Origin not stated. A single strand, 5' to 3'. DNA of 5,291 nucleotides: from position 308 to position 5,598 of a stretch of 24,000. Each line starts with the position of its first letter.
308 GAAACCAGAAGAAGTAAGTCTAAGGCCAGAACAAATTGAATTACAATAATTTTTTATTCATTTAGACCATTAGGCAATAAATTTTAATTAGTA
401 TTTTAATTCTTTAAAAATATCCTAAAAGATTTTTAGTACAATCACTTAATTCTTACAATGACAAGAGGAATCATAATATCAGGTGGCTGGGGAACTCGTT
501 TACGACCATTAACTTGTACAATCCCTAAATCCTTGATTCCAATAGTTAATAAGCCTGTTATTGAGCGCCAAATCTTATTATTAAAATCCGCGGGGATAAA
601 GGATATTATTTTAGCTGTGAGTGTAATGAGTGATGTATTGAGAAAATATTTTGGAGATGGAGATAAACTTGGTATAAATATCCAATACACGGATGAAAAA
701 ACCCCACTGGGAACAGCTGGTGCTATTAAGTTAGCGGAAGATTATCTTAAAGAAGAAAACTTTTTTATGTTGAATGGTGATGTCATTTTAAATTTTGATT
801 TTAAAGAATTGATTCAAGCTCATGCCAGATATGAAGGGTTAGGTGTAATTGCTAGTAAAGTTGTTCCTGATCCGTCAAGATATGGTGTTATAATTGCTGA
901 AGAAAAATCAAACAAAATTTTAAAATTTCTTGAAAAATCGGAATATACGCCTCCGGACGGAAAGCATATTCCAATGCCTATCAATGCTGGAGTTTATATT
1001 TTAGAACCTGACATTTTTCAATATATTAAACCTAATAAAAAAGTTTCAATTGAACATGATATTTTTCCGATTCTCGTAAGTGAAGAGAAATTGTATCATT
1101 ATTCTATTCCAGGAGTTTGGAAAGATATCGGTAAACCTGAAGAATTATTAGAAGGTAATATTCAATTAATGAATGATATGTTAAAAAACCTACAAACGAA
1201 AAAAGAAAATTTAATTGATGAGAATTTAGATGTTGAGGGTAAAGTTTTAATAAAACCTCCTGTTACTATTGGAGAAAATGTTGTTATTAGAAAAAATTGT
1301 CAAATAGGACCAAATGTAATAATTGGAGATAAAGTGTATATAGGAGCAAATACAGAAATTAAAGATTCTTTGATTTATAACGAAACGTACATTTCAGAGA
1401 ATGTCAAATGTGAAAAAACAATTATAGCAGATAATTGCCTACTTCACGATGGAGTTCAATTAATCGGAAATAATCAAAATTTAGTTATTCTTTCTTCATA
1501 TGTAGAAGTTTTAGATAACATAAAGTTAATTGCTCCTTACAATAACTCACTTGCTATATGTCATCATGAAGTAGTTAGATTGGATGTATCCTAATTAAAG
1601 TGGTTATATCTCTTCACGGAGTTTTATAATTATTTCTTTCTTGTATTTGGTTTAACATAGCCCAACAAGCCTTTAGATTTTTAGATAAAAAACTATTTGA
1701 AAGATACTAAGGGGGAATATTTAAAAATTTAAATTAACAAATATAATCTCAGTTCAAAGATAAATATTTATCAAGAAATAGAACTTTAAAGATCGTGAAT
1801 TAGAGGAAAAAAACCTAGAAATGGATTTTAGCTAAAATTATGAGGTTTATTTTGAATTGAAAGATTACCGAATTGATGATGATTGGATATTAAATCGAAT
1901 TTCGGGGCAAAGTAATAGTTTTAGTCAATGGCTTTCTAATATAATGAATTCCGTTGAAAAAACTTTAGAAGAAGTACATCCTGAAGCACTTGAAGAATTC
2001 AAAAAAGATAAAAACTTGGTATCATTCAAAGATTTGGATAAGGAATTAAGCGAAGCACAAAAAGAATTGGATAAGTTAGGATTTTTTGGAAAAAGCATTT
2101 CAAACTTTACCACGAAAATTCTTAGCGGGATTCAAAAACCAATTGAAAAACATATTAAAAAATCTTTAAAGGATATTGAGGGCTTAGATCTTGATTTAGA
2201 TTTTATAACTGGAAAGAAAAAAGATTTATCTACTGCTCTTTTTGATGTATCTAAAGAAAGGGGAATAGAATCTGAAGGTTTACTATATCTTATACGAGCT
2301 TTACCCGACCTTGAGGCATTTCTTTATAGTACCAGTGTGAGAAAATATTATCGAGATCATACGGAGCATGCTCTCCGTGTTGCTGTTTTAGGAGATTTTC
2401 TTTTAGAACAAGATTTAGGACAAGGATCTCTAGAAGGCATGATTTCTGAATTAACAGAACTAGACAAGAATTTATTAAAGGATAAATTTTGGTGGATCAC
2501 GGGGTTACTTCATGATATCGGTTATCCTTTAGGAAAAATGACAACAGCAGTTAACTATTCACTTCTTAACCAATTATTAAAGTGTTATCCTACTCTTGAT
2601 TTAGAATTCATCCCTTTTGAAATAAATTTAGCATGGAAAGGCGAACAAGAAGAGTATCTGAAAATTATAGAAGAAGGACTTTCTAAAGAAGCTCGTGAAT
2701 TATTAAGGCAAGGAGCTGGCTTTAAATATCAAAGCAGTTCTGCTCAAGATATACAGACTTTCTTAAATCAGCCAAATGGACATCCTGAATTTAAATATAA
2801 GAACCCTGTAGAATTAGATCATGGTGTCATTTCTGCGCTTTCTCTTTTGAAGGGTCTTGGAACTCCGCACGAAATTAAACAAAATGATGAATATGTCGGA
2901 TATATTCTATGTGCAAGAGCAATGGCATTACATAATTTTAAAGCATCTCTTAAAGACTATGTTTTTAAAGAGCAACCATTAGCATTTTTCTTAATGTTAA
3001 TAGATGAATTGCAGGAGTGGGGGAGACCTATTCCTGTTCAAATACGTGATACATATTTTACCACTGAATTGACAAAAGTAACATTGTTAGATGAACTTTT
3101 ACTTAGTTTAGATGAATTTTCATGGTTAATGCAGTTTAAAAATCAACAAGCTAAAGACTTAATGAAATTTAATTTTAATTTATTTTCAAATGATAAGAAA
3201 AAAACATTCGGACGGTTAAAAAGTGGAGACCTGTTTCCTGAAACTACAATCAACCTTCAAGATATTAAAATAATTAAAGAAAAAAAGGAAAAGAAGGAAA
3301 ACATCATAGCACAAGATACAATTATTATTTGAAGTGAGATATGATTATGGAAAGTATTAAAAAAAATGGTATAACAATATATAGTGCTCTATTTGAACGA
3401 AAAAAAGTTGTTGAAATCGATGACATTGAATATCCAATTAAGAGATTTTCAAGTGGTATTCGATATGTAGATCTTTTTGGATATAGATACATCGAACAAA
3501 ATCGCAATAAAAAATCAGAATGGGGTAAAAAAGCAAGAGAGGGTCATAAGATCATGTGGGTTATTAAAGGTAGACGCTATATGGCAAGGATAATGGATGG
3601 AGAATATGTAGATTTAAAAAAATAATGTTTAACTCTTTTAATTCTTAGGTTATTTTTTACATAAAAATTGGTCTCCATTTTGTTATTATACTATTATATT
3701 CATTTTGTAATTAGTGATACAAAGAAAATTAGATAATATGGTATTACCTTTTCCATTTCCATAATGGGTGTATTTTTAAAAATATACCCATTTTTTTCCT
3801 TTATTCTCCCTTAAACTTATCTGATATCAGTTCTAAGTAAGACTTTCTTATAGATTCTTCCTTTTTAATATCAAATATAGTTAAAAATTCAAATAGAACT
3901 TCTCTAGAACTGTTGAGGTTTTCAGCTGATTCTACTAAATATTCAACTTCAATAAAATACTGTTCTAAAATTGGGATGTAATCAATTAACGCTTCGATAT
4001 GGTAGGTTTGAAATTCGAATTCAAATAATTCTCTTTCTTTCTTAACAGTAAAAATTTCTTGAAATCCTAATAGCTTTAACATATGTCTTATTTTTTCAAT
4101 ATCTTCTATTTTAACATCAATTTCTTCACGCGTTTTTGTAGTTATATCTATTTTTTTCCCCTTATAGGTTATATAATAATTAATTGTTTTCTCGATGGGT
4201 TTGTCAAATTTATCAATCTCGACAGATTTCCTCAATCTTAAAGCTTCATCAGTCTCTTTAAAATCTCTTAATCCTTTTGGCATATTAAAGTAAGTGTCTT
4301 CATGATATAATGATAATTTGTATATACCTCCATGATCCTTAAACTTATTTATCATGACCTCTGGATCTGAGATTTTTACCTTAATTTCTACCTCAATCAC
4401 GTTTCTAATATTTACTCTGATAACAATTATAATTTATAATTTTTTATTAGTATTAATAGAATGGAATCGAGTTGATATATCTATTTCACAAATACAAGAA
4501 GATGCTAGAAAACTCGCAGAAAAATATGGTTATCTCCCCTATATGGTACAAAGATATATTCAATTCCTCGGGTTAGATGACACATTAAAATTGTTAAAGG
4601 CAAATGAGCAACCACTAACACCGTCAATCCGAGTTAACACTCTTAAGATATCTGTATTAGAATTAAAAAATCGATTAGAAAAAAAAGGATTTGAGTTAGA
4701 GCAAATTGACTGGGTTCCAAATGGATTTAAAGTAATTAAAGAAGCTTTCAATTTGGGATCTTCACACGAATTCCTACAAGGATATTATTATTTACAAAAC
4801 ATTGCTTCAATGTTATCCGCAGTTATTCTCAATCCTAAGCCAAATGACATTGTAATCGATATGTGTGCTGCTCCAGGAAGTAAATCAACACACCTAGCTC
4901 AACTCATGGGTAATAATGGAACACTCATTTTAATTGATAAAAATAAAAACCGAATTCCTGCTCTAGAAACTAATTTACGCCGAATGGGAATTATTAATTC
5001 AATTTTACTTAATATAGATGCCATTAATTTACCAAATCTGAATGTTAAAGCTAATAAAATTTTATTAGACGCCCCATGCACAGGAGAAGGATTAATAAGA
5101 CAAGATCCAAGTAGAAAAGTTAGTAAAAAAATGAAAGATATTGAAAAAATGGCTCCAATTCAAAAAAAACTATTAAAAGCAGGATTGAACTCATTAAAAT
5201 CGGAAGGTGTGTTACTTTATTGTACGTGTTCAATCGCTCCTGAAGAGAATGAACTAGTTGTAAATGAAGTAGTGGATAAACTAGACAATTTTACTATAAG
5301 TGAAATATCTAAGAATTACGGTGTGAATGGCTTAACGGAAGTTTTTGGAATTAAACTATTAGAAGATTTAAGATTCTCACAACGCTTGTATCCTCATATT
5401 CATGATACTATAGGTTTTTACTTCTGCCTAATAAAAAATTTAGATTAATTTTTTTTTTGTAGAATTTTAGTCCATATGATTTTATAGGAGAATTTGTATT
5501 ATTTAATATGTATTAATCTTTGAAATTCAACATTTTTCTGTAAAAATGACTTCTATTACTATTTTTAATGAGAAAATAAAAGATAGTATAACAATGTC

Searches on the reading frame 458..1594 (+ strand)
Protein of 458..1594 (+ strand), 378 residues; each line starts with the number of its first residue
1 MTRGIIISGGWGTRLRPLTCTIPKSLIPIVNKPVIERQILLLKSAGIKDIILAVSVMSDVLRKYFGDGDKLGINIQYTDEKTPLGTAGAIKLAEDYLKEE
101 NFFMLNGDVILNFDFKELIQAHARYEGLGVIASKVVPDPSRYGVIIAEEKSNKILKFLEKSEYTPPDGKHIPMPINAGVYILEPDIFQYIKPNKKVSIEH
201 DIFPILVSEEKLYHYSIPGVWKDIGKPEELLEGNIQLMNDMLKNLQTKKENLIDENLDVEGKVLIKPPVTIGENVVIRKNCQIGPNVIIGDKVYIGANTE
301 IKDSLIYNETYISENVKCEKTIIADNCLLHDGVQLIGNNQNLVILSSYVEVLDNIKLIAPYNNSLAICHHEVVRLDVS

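Call 51: search_protein_families(library=pfam, proteins=[window:458-1594:+], max_evalue=0.001)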
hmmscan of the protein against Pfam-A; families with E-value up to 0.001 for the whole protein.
window:458-1594:+ (378 aa): 7 families
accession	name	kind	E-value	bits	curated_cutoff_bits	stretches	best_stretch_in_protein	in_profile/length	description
PF00483.29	NTP_transferase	-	5.8e-46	157.5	21.2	1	4-236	2-241/245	Nucleotidyl transferase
PF25084.1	LbH_EIF2B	-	4.5e-13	49.6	54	1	255-356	8-104/105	EIF2B subunit epsilon LbH domain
PF00132.30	Hexapep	-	7.2e-12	44.9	27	1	269-302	2-35/36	Bacterial transferase hexapeptide (six repeats)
PF12804.13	NTP_transf_3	-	6.1e-07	30.2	27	1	4-123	1-112/160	MobA-like NTP transferase domain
PF25087.1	GMPPB_C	-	1.3e-05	25.3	39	1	261-317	3-59/110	GMPPB C-terminal domain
PF24894.1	Hexapep_GlmU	-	6.2e-05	23.5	23.3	0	287-340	35-87/104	GlmU-like, C-terminal hexapeptide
PF14602.12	Hexapep_2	-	0.00093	19.3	27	1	268-299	1-30/34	Hexapeptide repeat of succinyl-transferase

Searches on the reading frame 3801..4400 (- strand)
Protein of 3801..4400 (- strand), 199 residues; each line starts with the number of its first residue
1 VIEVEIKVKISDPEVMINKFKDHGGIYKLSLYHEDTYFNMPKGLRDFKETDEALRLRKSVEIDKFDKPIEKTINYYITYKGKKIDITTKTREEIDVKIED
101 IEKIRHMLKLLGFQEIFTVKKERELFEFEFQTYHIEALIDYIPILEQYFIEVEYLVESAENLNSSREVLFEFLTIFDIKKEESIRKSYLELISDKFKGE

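Call 51: search_protein_families(library=pfam, proteins=[window:3801-4400:-], max_evalue=0.001)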
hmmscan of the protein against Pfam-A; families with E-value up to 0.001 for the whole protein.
window:3801-4400:- (199 aa): 1 family
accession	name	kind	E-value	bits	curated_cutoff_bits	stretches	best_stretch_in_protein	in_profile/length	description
PF01928.26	CYTH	-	8.4e-21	75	23.2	1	1-188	1-179/179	CYTH domain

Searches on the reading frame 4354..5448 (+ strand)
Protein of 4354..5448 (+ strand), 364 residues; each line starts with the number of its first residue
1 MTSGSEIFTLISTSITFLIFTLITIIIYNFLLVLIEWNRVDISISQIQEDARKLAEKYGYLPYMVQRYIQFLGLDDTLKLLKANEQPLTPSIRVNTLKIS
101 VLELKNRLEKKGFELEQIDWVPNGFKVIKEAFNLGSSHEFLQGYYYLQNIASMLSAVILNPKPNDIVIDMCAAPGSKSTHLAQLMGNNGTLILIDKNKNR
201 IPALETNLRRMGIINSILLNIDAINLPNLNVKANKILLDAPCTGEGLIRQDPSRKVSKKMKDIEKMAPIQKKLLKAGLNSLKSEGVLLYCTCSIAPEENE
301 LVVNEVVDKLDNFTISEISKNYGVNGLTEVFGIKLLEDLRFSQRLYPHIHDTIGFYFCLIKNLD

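Call 51: search_protein_families(library=pfam, proteins=[window:4354-5448:+], max_evalue=0.001)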
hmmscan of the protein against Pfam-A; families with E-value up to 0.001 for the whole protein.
window:4354-5448:+ (364 aa): 5 families
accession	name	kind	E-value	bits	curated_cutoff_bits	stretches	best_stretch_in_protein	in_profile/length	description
PF01189.24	Methyltr_RsmB-F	-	4.5e-54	183.6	27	1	156-358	1-196/199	16S rRNA methyltransferase RsmB/F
PF17125.10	Methyltr_RsmF_N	-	2.9e-14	53.7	34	1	65-149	6-85/86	N-terminal domain of 16S rRNA methyltransferase RsmF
PF22458.1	RsmF-B_ferredox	-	2.4e-10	40.8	27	1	63-128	4-68/74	Methyltr_RsmF/B-like, ferredoxin-like domain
PF13847.12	Methyltransf_31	-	2.6e-07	30.9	27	1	162-301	2-118/145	Methyltransferase domain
PF02475.24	TRM5-TYW2_MTfase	-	0.00048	20.6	28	0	160-245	33-117/164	TRM5/TYW2 methyltransferase domain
